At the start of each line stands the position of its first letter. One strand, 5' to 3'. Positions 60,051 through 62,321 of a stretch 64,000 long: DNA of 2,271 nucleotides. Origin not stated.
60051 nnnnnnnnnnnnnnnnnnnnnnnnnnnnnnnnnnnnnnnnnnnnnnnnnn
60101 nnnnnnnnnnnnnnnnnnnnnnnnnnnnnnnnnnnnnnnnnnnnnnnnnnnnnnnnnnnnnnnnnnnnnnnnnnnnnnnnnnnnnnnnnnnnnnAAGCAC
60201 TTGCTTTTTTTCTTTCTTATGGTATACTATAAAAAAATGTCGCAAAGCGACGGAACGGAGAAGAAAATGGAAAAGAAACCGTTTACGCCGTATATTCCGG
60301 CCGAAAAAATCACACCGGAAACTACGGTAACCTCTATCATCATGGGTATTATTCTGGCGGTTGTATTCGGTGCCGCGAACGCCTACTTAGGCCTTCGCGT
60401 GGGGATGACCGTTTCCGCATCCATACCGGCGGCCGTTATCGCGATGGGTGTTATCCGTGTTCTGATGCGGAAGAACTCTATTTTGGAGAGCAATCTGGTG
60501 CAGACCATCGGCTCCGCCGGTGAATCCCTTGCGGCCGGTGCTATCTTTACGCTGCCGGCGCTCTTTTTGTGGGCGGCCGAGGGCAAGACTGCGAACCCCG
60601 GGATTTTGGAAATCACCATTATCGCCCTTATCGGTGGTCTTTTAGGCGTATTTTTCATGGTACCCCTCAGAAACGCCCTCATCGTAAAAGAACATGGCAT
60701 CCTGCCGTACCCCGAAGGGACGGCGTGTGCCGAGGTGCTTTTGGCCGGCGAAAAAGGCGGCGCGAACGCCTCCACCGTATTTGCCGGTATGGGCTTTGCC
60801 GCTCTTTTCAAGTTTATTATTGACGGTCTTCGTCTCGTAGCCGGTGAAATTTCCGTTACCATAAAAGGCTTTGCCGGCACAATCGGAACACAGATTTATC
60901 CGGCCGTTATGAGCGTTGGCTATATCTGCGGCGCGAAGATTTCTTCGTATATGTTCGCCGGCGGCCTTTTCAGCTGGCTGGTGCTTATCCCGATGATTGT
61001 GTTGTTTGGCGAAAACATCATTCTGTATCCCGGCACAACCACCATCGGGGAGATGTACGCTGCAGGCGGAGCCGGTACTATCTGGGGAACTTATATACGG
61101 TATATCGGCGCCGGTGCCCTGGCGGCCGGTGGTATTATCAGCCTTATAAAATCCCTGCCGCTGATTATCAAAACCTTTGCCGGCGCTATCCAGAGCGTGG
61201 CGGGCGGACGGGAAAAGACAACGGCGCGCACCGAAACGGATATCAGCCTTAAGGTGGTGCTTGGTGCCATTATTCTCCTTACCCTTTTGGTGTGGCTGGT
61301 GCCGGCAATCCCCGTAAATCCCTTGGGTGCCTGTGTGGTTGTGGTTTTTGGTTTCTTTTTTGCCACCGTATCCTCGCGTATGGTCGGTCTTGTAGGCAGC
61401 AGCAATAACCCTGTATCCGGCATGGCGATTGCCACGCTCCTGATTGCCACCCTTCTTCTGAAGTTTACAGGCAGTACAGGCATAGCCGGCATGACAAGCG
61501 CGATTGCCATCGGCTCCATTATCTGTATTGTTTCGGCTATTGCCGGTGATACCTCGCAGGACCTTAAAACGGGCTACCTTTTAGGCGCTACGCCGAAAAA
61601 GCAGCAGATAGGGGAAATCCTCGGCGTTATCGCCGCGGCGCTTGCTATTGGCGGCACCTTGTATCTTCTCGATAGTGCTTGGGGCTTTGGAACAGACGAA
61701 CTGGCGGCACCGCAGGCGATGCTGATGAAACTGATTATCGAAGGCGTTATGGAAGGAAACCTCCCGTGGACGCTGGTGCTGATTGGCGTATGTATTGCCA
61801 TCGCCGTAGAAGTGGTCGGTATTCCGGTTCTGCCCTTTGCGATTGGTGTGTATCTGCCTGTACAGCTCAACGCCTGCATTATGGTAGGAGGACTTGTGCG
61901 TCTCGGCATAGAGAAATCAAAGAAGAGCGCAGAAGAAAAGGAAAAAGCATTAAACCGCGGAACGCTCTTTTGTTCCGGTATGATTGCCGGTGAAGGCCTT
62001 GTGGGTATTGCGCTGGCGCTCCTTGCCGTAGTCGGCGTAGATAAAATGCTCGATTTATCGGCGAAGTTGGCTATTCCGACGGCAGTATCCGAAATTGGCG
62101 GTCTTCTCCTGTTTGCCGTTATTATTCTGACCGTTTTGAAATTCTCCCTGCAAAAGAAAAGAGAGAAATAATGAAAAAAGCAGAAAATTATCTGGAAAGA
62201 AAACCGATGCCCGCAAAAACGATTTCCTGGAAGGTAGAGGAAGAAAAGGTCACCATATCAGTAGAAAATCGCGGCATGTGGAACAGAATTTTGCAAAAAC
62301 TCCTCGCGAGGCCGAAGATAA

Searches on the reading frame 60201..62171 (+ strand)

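Call 36: search_protein_families(library=pfam, proteins=[window:60201-62171:+], max_evalue=0.00001)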
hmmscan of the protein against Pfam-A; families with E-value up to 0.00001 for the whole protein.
window:60201-62171:+ (656 aa): 1 family
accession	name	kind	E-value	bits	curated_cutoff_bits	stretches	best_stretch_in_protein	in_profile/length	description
PF03169.20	OPT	-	1.5e-88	298.4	25.8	1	41-608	2-622/623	OPT oligopeptide transporter protein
